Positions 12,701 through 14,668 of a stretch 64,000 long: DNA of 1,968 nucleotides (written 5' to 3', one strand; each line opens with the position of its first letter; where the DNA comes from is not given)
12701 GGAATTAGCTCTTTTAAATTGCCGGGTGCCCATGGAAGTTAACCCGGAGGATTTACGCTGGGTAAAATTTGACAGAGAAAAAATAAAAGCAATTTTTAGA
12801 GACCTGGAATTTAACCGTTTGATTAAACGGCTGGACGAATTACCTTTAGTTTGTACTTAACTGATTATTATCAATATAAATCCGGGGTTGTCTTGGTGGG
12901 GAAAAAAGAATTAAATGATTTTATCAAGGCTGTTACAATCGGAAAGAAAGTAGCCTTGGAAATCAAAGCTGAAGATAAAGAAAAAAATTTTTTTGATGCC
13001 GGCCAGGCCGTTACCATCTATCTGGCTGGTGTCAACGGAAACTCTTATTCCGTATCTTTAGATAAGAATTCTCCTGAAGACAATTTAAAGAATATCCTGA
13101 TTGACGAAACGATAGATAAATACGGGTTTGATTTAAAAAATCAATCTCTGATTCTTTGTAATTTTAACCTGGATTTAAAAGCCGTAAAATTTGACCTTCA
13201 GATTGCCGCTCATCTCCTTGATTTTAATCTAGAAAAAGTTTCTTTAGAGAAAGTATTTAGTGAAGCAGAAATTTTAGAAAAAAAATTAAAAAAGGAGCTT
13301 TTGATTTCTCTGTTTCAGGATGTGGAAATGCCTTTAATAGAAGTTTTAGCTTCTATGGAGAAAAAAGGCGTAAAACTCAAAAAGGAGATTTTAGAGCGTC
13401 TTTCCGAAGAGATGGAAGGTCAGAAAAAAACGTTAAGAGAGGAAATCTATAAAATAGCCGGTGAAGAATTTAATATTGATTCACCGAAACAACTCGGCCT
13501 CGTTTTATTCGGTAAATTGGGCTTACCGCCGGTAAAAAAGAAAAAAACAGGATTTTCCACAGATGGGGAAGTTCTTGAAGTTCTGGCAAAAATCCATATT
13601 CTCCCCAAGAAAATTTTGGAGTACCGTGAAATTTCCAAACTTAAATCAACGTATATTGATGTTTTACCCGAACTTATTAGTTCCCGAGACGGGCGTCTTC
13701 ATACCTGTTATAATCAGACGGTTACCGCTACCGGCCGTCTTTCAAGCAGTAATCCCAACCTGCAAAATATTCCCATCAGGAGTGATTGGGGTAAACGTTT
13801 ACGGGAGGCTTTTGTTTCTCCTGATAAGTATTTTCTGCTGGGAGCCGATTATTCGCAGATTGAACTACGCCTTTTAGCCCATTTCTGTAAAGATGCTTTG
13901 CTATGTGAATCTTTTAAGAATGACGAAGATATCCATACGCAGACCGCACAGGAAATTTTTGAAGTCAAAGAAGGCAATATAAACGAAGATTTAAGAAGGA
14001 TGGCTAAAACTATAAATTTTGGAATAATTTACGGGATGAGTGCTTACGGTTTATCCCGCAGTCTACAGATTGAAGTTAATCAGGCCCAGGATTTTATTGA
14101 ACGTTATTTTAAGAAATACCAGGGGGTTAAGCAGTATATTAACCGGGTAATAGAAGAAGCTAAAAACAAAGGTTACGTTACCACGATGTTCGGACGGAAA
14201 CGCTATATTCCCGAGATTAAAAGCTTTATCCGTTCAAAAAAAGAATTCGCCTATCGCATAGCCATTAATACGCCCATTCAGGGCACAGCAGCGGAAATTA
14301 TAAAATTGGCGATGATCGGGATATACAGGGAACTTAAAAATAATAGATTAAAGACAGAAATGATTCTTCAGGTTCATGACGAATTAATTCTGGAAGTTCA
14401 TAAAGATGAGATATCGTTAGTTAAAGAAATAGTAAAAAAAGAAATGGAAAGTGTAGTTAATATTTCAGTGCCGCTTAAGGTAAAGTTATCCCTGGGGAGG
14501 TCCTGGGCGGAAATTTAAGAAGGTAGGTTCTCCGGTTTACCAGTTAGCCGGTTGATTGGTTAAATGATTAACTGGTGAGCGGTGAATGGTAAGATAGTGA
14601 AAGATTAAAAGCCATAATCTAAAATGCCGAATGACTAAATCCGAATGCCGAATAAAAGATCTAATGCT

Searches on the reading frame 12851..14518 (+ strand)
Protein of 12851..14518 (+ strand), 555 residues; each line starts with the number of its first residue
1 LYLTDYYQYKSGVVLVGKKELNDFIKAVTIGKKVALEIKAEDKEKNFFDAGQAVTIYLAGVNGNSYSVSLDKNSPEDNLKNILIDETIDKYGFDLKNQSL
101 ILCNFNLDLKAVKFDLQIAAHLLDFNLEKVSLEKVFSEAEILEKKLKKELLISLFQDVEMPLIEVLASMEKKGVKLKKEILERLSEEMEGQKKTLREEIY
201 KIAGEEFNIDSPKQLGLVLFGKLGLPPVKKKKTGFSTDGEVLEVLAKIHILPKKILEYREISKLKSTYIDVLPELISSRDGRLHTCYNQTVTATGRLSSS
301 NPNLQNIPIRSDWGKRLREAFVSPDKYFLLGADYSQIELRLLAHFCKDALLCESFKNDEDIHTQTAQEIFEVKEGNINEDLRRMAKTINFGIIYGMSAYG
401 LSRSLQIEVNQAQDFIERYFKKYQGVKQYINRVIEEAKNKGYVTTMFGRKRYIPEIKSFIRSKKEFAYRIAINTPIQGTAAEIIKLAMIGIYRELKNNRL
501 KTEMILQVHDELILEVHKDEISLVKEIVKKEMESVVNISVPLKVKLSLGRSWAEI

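Call 76: search_protein_families(library=pfam, proteins=[window:12851-14518:+], max_evalue=0.001)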
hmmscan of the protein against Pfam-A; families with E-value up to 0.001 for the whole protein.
window:12851-14518:+ (555 aa): 2 families
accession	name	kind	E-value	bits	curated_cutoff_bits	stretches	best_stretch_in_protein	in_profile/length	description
PF00476.26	DNA_pol_A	-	1.4e-160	534.9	34.3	1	179-554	2-381/381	DNA polymerase family A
PF22619.2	DNA_polI_exo1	-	1.9e-11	44.3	27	1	56-140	16-101/140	DNA polymerase I, ribonuclease H-like domain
